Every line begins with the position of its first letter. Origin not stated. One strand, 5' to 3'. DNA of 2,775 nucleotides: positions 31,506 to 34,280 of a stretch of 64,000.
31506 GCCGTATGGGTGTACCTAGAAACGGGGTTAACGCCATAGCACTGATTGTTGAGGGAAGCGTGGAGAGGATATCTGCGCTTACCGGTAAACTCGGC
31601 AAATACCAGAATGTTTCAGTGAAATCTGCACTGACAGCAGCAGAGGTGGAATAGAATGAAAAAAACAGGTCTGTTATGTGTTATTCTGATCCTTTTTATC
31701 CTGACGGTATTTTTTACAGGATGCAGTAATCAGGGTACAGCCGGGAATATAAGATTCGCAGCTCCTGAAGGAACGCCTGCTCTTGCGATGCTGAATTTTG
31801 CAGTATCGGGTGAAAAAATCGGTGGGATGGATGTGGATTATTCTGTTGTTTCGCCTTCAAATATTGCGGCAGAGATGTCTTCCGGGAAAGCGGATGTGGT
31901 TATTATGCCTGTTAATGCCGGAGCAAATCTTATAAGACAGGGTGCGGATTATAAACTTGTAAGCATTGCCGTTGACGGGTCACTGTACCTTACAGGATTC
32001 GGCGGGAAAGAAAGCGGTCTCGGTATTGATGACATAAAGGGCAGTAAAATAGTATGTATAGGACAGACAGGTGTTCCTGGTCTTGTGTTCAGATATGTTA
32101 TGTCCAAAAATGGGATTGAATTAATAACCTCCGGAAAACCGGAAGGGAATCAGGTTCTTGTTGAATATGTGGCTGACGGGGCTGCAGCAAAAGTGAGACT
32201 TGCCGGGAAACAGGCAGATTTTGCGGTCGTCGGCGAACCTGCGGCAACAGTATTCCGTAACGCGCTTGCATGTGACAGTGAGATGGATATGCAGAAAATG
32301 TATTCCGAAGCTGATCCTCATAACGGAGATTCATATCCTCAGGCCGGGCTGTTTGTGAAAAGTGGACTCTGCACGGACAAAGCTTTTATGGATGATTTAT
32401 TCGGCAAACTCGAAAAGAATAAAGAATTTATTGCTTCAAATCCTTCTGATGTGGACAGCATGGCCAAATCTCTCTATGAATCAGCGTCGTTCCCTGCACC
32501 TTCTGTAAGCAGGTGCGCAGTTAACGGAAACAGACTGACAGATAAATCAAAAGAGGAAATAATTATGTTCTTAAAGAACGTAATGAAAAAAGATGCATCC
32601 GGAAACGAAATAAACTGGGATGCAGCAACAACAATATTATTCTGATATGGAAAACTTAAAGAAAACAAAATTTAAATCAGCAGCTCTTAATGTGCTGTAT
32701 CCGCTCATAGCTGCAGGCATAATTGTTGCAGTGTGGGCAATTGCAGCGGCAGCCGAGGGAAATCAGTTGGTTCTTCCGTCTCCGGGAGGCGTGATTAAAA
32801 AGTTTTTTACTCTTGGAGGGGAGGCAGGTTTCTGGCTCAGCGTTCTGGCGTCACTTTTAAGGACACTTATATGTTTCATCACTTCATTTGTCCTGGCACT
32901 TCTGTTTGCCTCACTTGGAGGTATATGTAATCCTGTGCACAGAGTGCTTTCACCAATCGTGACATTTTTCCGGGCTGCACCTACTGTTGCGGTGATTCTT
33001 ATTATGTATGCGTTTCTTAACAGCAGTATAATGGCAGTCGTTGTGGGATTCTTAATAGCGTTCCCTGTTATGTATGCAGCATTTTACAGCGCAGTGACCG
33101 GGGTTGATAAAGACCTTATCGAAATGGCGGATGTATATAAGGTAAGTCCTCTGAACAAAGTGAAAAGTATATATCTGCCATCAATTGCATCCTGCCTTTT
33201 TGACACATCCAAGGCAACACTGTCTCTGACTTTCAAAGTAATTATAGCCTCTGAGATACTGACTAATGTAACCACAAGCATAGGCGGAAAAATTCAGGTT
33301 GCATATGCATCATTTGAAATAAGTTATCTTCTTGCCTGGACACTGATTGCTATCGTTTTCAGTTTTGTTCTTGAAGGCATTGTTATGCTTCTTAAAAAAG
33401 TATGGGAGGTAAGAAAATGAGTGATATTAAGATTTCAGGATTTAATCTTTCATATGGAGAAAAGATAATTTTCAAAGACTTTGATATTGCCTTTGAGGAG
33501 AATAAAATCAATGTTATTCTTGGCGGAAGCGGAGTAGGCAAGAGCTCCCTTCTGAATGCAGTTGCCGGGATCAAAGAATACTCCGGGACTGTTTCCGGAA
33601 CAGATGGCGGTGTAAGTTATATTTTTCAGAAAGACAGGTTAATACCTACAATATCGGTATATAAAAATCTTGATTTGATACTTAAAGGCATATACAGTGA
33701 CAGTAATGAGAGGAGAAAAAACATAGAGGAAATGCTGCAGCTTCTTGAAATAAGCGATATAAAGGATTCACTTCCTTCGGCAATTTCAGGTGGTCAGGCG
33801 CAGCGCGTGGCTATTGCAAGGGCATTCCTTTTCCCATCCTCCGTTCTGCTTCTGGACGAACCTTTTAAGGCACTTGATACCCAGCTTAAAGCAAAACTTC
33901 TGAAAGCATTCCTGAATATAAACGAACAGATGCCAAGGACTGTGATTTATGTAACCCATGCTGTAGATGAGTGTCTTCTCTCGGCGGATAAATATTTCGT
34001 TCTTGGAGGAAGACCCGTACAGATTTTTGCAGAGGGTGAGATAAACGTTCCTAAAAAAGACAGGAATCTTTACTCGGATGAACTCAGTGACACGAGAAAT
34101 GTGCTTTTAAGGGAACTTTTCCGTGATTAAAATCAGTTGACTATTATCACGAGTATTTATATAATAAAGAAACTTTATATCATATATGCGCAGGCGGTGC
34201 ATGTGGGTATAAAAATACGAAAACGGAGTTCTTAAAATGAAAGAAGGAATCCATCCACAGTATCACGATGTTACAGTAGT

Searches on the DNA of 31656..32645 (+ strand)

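Call 20: search_rna_families(sources=[L003, L011, L016, L017, L021, L022, L025, L031, L033, L035, L046, L053, L055, L056, L061, L066, L067, L068, L070, L075], threshold=gathering)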
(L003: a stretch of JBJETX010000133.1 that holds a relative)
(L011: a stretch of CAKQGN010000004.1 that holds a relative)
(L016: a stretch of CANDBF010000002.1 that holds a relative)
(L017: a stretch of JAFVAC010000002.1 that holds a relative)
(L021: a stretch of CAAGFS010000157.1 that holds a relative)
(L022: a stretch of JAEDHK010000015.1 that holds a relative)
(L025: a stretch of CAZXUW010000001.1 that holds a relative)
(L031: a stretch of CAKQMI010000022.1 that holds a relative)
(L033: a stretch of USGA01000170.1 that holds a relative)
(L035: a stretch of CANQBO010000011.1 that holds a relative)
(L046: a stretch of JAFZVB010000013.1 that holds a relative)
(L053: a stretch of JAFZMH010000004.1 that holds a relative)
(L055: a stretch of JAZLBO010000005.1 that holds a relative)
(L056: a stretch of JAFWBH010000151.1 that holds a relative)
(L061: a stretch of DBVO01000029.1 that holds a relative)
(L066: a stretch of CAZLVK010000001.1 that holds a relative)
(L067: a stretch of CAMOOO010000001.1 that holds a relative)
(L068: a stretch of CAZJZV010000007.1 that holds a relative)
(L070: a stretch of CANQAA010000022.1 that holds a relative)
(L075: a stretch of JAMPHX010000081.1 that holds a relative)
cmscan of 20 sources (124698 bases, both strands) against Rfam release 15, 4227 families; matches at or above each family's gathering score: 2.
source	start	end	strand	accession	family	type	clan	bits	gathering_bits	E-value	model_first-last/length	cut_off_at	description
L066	5994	6118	-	RF00050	FMN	Cis-reg; riboswitch;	-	80.9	66.2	1.7e-16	1-138/138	no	FMN riboswitch aptamer (RFN element)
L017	360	448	+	RF00059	TPP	Cis-reg; riboswitch;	-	59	54.3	9.7e-09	1-105/105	no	TPP riboswitch aptamer (THI element)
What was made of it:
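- On Any Rfam 15 family (4227 models, including NMT1, TPP, HMP-PP/thiS, ykkC/guanidine, ZTP, glycine, T-box): 20 orthologous loci: nothing on the motif (call 20).
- There is none at gathering score in 20 loci (call 20).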

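Call 71: search_with_rna_model(model_id=R2, sources=[L001, L002, L003, L004, L005, L006, L007, L008, L009, L010, L011, L012, L013, L014, L015, L016, L017, L018, L019, L020, L021, L022, L023, L024, L025, L026, L027, L028, L029, L030, L031, L032, L033, L034, L035, L036, L037, L038, L039, L040, L041, L042, L043, L044, L045, L046, L047, L048, L049, L050, L051, L052, L053, L054, L055, L056, L057, L058, L059, L060, L061, L062, L063, L064, L065, L066, L067, L068, L069, L070, L071, L072, L073, L074, L075, L076, L077, L078, L130, L132, L134, L136, L138, L139, L141], max_evalue=0.01)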
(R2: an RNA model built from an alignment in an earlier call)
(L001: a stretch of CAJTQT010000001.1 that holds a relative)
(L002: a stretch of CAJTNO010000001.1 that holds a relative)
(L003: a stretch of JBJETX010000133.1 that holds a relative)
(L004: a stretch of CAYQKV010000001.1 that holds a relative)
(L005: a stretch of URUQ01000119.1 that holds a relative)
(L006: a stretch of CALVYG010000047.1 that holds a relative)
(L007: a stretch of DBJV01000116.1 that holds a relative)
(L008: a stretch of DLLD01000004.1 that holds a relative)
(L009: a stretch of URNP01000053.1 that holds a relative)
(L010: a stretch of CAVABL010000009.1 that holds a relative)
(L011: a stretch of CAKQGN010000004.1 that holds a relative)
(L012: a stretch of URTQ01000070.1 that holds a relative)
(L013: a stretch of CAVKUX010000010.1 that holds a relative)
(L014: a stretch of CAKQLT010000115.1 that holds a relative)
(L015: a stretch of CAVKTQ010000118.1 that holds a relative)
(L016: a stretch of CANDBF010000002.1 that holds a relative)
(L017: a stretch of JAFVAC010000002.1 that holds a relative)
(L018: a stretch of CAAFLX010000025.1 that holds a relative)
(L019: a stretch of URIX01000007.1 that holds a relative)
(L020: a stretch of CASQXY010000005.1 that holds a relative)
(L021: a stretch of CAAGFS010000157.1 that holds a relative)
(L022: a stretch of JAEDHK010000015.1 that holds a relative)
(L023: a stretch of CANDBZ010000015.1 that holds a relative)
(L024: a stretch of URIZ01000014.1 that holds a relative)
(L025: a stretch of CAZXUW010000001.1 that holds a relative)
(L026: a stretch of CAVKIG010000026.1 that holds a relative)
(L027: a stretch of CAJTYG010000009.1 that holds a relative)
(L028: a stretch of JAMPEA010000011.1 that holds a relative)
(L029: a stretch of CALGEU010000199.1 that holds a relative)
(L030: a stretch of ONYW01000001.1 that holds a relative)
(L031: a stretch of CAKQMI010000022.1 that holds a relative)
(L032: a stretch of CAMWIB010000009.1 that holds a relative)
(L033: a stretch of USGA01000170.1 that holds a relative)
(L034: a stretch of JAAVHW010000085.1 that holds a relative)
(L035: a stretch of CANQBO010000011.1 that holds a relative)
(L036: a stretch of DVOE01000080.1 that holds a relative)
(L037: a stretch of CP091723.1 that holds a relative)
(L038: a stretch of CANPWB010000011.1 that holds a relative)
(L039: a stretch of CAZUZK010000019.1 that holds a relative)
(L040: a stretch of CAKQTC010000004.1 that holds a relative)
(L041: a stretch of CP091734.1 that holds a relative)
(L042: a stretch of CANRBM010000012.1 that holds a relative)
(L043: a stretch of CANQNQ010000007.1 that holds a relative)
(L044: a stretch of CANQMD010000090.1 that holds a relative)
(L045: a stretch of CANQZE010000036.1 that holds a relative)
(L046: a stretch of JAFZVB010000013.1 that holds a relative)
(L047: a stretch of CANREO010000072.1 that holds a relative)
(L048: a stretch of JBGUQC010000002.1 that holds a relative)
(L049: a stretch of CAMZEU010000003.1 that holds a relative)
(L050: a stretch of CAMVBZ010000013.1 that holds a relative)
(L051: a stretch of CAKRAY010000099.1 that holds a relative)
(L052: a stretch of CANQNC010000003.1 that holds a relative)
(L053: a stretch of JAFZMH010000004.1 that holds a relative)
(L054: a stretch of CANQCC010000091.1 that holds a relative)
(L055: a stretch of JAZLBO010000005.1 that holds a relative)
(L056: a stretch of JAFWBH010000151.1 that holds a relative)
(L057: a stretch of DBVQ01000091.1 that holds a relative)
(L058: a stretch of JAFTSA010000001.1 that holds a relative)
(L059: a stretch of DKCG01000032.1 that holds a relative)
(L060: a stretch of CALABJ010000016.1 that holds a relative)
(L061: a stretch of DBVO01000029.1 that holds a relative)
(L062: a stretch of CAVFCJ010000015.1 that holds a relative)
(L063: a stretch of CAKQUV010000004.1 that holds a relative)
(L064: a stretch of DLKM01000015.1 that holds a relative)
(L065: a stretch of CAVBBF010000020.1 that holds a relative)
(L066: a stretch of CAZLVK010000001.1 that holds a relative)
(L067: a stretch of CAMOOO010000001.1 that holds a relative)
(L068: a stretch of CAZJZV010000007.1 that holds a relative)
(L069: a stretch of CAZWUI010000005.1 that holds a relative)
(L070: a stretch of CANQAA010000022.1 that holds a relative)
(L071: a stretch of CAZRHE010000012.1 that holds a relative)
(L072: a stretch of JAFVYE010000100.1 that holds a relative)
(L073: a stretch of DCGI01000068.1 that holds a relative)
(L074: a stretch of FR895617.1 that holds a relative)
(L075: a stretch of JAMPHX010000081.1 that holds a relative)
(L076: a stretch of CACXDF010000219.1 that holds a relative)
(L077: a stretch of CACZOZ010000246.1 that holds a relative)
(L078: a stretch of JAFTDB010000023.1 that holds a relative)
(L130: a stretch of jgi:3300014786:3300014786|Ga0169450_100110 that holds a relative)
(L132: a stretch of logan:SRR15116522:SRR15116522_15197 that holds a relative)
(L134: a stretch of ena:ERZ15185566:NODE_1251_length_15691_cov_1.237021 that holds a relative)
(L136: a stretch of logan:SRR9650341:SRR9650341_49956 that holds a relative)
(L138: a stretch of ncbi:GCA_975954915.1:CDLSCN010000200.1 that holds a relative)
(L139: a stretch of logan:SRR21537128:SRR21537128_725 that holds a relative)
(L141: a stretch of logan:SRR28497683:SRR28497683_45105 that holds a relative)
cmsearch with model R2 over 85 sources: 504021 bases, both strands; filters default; matches with E-value up to 0.01: 48.
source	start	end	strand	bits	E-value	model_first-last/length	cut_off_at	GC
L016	2387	2484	+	82.6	4.3e-17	1-97/97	no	0.46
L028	2295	2389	+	81.4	8.1e-17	1-97/97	no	0.45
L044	2430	2527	+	81.2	9.3e-17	1-97/97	no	0.51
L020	2359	2457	+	79.3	2.7e-16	1-97/97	no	0.54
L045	2420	2516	+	78.9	3.4e-16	1-97/97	no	0.55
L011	2547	2641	+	78.6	4.1e-16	1-97/97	no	0.49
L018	1834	1928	+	77.4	8e-16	1-97/97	no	0.54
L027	2286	2382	+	77.3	8.3e-16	1-97/97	no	0.46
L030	2307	2401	+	77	9.9e-16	1-97/97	no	0.48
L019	2331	2426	+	76.5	1.3e-15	1-97/97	no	0.53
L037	2424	2519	+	76.4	1.3e-15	1-97/97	no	0.52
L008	2027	2124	+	76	1.7e-15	1-97/97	no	0.49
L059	1949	2044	+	74.9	3.1e-15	1-97/97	no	0.56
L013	2280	2375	+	74.7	3.6e-15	1-97/97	no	0.52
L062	2065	2160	+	74.6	3.8e-15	1-97/97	no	0.52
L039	2556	2650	+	74.4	4.1e-15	1-97/97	no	0.45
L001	2414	2508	+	74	5.2e-15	1-97/97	no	0.46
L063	2287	2383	+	73.6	6.8e-15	1-97/97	no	0.44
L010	2383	2478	+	73.5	6.8e-15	1-97/97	no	0.54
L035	2425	2522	+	73.4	7.5e-15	1-97/97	no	0.54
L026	2426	2519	+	73.2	8.2e-15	1-97/97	no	0.51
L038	2438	2533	+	72.4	1.3e-14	1-97/97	no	0.53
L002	2439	2534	+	70.3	4.2e-14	1-97/97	no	0.49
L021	2450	2547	+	70.1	4.7e-14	1-97/97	no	0.51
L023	2447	2543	+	69.3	7.3e-14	1-97/97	no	0.51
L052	2344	2441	+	67.2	2.5e-13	1-97/97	no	0.56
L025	2543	2637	+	67.2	2.5e-13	1-97/97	no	0.49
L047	2543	2637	+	63.5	1.9e-12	1-97/97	no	0.46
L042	2438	2523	+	57.8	4.8e-11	1-97/97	no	0.51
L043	2362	2456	+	54.6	2.8e-10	1-97/97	no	0.56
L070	2234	2330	+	52.2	1.1e-09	1-97/97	no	0.56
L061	2518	2559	+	36.7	7e-06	1-97/97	no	0.43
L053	2426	2467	+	36.6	7.4e-06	1-97/97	no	0.5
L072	800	841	+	36.5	7.9e-06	1-97/97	no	0.48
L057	2410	2451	+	36.2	9.4e-06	1-97/97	no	0.43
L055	2496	2538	+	35.9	1.1e-05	1-97/97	no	0.49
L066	2517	2557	+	35.7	1.2e-05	1-97/97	no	0.44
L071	2531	2570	+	35.7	1.2e-05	1-97/97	no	0.5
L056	452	493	+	35.7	1.2e-05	1-97/97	no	0.52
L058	2530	2571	+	35.3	1.5e-05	1-97/97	no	0.55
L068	2517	2556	+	34.1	3e-05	1-97/97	no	0.52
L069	2553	2592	+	34.1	3e-05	1-97/97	no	0.52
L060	2533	2574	+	34.1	3.1e-05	1-97/97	no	0.52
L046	2609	2648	+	30.1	0.00029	1-97/97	no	0.5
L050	2550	2589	+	28.9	0.00055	1-97/97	no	0.45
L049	2512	2551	+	28.8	0.0006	1-97/97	no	0.47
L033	1232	1274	+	25.3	0.0043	1-97/97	no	0.51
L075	1223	1260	+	24.5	0.0066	1-97/97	no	0.37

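Call 76: search_rna_families(source=L058, start=2490, end=2700, threshold=evalue, max_evalue=10)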
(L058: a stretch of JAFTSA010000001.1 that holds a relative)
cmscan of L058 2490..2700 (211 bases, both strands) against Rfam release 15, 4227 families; matches with E-value up to 10: 11.
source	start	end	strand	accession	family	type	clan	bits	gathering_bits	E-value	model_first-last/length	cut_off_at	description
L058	2579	2644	+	RF02837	anti-hemB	Gene; sRNA;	-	19.9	49.5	0.012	1-81/81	no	Burkholderia RNA 7 (anti-hemB)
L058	2559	2640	+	RF00078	MicA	Gene; sRNA;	-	19.2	41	0.73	1-75/75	no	MicA sRNA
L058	2595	2644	+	RF02871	ncS54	Gene; sRNA;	-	18.1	43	0.064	1-79/79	no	Burkholderia sRNA 54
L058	2561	2645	+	RF02834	VqmR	Gene; sRNA;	-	14.9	76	1.1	1-154/154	no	Vibrio RNA VqmR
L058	2581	2644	+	RF02869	ncS025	Gene; sRNA;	-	13.8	46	3.2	1-85/85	no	Burkholderia sRNA 25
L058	2514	2598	+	RF02390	sau-41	Gene; sRNA;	-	13.6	80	8.4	1-156/156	no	Staphylococcus sRNA sau-41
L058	2563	2643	+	RF00057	RyhB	Gene; sRNA;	-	12.8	55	6.8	1-67/67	no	RyhB RNA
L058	2563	2642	+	RF02631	Hrs13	Gene; sRNA;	-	11.6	52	2.2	1-82/82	no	Hfq-regulated sRNA 13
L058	2615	2636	+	RF00498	EAV_LTH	Cis-reg; leader;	-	11.3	70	8.5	1-45/45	no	Equine arteritis virus leader TRS hairpin (LTH)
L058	2501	2558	-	RF02060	STnc410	Gene; sRNA;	-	10.8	50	4.2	1-158/158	no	Enterobacterial sRNA STnc410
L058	2656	2669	-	RF00184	PVX_3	Cis-reg;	-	10.2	42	9.3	37-50/54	no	Potato virus X cis-acting regulatory element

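Call 77: search_rna_families(source=L003, start=1510, end=1700, threshold=evalue, max_evalue=10)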
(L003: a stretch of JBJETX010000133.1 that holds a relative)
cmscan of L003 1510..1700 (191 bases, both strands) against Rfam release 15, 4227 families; matches with E-value up to 10: 31.
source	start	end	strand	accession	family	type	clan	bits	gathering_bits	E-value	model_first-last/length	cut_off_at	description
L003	1590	1688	+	RF01770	rimP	Cis-reg; leader;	-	31.2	47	0.0013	1-102/102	no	Gammaprotebacteria rimP leader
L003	1551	1658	+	RF00121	MicC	Gene; sRNA;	-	27.9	90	0.017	1-123/123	no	MicC RNA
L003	1615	1694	-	RF02059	STnc50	Gene; sRNA;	-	25.6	55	0.015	1-84/84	no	Salmonella enterica sRNA STnc40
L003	1582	1650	+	RF00512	Leu_leader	Cis-reg; leader;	-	22.1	50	0.012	1-148/148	no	Leucine operon leader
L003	1601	1679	-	RF01770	rimP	Cis-reg; leader;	-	21.7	47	0.14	1-102/102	no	Gammaprotebacteria rimP leader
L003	1620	1694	-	RF02846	Ref84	Gene; antisense;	-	21.2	52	1.1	1-87/87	no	Enterococcus sRNA 84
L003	1579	1655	+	RF02075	STnc230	Gene; sRNA;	-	20.7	50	0.59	1-83/83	no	Enterobacterial sRNA STnc230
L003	1561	1652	+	RF01859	Phe_leader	Cis-reg; leader;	-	20.4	55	0.23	1-125/125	no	Phenylalanine leader peptide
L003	1620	1695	-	RF02379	csRNA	Gene; sRNA;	-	20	57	1.5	1-93/93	no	Cia-dependent small RNA csRNA1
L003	1622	1691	+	RF02064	STnc370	Gene; sRNA;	-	20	54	2.1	1-71/71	no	Enterobacterial sRNA STnc370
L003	1544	1625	-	RF02255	adapt33_1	Gene; lncRNA;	-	19.6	60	3.7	1-76/76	no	Adaptive response 33 conserved region 1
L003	1604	1652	-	RF02433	SpF36_sRNA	Gene; sRNA;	-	19.1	48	2.2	1-51/51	no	Streptococcus sRNA SpF36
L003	1623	1697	+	RF02528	SSRC41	Gene; sRNA;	-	18.1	60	5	1-111/111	no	Streptococcus sRNA SSRC41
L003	1566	1649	+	RF00370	sroD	Gene; sRNA;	-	17.8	50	0.24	1-86/86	no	sroD RNA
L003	1614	1687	-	RF02064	STnc370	Gene; sRNA;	-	17.4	54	7.2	1-71/71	no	Enterobacterial sRNA STnc370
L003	1620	1670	+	RF02433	SpF36_sRNA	Gene; sRNA;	-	16.9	48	6.9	1-51/51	no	Streptococcus sRNA SpF36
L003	1617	1700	-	RF01859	Phe_leader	Cis-reg; leader;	-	16.6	55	1.6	10-125/125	5'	Phenylalanine leader peptide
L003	1607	1700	-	RF00125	IS128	Gene; sRNA;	-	16.5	80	0.22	109-209/209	5'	IS128 RNA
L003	1621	1647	-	RF02075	STnc230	Gene; sRNA;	-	16.5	50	4.3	48-74/83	no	Enterobacterial sRNA STnc230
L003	1562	1666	+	RF02621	BSnc120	Gene; sRNA;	-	15.6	114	0.66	1-88/88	no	Brucella sRNA 120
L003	1608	1687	-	RF02362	Yfr10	Gene; sRNA;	-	15.6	43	6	1-78/78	no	Cyanobacterial functional RNA 10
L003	1595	1689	+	RF02319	TtnuHACA12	Gene; snRNA; snoRNA; HACA-box;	-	15.6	80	7.6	1-131/131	no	Tetrahymena snoRNA TtnuHACA12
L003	1583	1651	+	RF00079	OmrA-B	Gene; sRNA;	-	15.3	40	1.3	1-87/87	no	OmrA-B family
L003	1608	1659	-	RF01991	SECIS_5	Cis-reg;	-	14.1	50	6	1-66/66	no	Selenocysteine insertion sequence 5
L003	1621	1686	-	RF02701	PsrR1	Gene; sRNA;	-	13.7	42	3.1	1-79/79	no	Photosynthesis regulatory RNA1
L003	1580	1652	+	RF02059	STnc50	Gene; sRNA;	-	13.6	55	9.6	1-84/84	no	Salmonella enterica sRNA STnc40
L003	1621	1700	-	RF00082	SraG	Gene; sRNA;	-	13.4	50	4.3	91-177/177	5'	SraG RNA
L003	1575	1650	+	RF00513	Trp_leader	Cis-reg; leader;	-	13.1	41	3.9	1-100/100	no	Tryptophan operon leader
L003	1620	1677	-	RF02891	AgrB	Gene; antisense;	-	13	40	8.7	1-84/84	no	ArsR-gov region gene B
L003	1621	1649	+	RF04001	mir-7918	Gene; miRNA;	-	12.7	80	6.3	1-58/58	no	mir-7918 microRNA precursor family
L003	1607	1654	+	RF02067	STnc310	Gene; sRNA;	-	11.8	40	9.2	1-61/61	no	Salmonella enterica sRNA STnc310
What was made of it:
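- On Any Rfam 15 family (4227 models, including NMT1, TPP, HMP-PP/thiS, ykkC/guanidine, ZTP, glycine, T-box): Short regions of L058 and L003 at E < 10: only terminator-type sRNA noise downstream of the motif (calls 76, 77).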

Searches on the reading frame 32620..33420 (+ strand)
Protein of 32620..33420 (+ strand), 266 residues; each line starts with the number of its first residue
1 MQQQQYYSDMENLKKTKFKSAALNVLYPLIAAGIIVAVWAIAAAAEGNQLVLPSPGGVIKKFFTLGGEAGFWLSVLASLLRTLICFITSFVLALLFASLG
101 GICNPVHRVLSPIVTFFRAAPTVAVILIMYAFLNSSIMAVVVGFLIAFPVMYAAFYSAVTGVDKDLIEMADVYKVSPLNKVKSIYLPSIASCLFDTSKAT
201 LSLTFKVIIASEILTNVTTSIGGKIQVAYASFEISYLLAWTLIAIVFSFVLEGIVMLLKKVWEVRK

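Call 7: search_protein_families(library=pfam, proteins=[window:32620-33420:+])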
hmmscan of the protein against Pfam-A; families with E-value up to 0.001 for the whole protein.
window:32620-33420:+ (266 aa): 1 family
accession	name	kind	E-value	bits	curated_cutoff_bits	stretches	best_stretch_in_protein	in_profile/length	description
PF00528.27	BPD_transp_1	-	2.2e-10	41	26.4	1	104-258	14-178/184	Binding-protein-dependent transport system inner membrane component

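Call 8: search_protein_families(library=ncbifam, proteins=[window:32620-33420:+])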
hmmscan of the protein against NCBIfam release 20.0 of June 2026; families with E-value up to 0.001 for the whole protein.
window:32620-33420:+ (266 aa): 5 families
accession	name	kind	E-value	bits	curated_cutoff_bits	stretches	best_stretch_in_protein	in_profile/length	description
NF008470.0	PRK11365.1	equivalog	1.4e-15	57.4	347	1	28-222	14-209/263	aliphatic sulfonate ABC transporter permease SsuC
NF040733.1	ABC_perm_U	equivalog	3.4e-13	49.7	295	1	23-261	6-244/251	ABC transporter permease subunit SaoP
TIGR01183.1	ntrB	equivalog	1.8e-11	44.1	209.05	1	59-246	2-191/202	nitrate ABC transporter permease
NF007545.0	PRK10160.1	equivalog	1.5e-09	37.6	342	1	29-253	28-258/275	taurine ABC transporter permease TauC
NF045474.1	Opp2C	equivalog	0.0002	21.1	300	1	70-195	38-162/236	nickel transporter permease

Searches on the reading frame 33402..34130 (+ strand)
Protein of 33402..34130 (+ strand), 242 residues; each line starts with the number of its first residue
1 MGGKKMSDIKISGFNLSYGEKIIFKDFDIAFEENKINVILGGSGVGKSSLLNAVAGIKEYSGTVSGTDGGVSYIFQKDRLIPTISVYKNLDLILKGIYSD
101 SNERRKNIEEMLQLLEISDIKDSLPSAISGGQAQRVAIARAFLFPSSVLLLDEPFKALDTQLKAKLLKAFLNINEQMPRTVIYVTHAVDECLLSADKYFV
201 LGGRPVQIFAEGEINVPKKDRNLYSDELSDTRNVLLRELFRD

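Call 7: search_protein_families(library=pfam, proteins=[window:33402-34130:+])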
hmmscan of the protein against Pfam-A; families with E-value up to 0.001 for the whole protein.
window:33402-34130:+ (242 aa): 5 families
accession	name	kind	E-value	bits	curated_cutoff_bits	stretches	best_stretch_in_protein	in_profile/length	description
PF00005.33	ABC_tran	-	1.2e-24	87.9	25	1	25-155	2-136/137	ABC transporter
PF13304.12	AAA_21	-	5.7e-07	30.3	27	0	135-186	244-298/304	AAA domain, putative AbiEii toxin, Type IV TA system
PF03193.22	RsgA_GTPase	-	1.9e-05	25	30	1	29-57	102-129/174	RsgA GTPase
PF13476.12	AAA_23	-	0.00016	22.8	27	1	24-55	10-40/201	AAA domain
PF02463.25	SMC_N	-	0.00044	20.2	40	0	27-54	18-44/220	RecF/RecN/SMC N terminal domain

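Call 8: search_protein_families(library=ncbifam, proteins=[window:33402-34130:+])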
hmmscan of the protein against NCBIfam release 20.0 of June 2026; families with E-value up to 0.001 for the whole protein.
window:33402-34130:+ (242 aa): 188 families (the best 25 are shown)
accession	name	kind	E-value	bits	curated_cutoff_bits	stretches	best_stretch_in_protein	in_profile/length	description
TIGR03265.1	PhnT2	equivalog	5.3e-37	127.9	457.7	1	8-203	4-210/353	putative 2-aminoethylphosphonate ABC transporter ATP-binding protein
NF040840.2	tungstate_WtpC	equivalog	1.7e-36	126.3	440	1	22-214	14-218/347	tungstate ABC transporter ATP-binding protein WtpC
TIGR00968.1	3a0106s01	subfamily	2.2e-34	119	342.75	1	9-211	1-215/237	sulfate ABC transporter ATP-binding protein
NF043075.1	MMSYN1_0197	equivalog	1.7e-33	116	550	1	10-210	4-215/341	spermidine/putrescine ABC transporter ATP-binding protein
TIGR03608.1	L_ocin_972_ABC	subfamily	1.8e-33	115.8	254.85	2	71-187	78-193/206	putative bacteriocin export ABC transporter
NF008653.0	PRK11650.1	subfamily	2.9e-33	115.4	432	1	6-208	1-216/357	sn-glycerol-3-phosphate ABC transporter ATP-binding protein UgpC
TIGR01277.1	thiQ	equivalog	5.5e-33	114.4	245.05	1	16-202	6-203/213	thiamine ABC transporter ATP-binding protein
NF008233.0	PRK11000.1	equivalog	8.6e-33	113.7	568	1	6-204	1-210/369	maltose/maltodextrin ABC transporter ATP-binding protein MalK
TIGR01184.1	ntrCD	subfamily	1e-32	113.6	291.8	1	25-207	2-194/230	nitrate ABC transporter ATP-binding protein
TIGR03415.1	ABC_choXWV_ATP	equivalog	1e-32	113.5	483.75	1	71-214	108-252/382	choline ABC transporter ATP-binding protein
TIGR03258.1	PhnT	equivalog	1.5e-32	113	499.15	1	6-201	6-213/359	2-aminoethylphosphonate ABC transport system ATP-binding subunit PhnT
TIGR01187.1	potA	subfamily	7.4e-32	110.7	355.6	1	39-213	1-187/325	polyamine ABC transporter ATP-binding protein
NF008421.0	PRK11248.1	equivalog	7.6e-32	110.8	357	1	10-215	3-216/255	taurine ABC transporter ATP-binding subunit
NF006987.0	PRK09452.1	equivalog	2.4e-31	108.8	482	1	9-207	18-228/378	spermidine/putrescine ABC transporter ATP-binding protein PotA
TIGR02142.1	modC_ABC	equivalog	3e-31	108.9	285.05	1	27-215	16-217/353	molybdenum ABC transporter ATP-binding protein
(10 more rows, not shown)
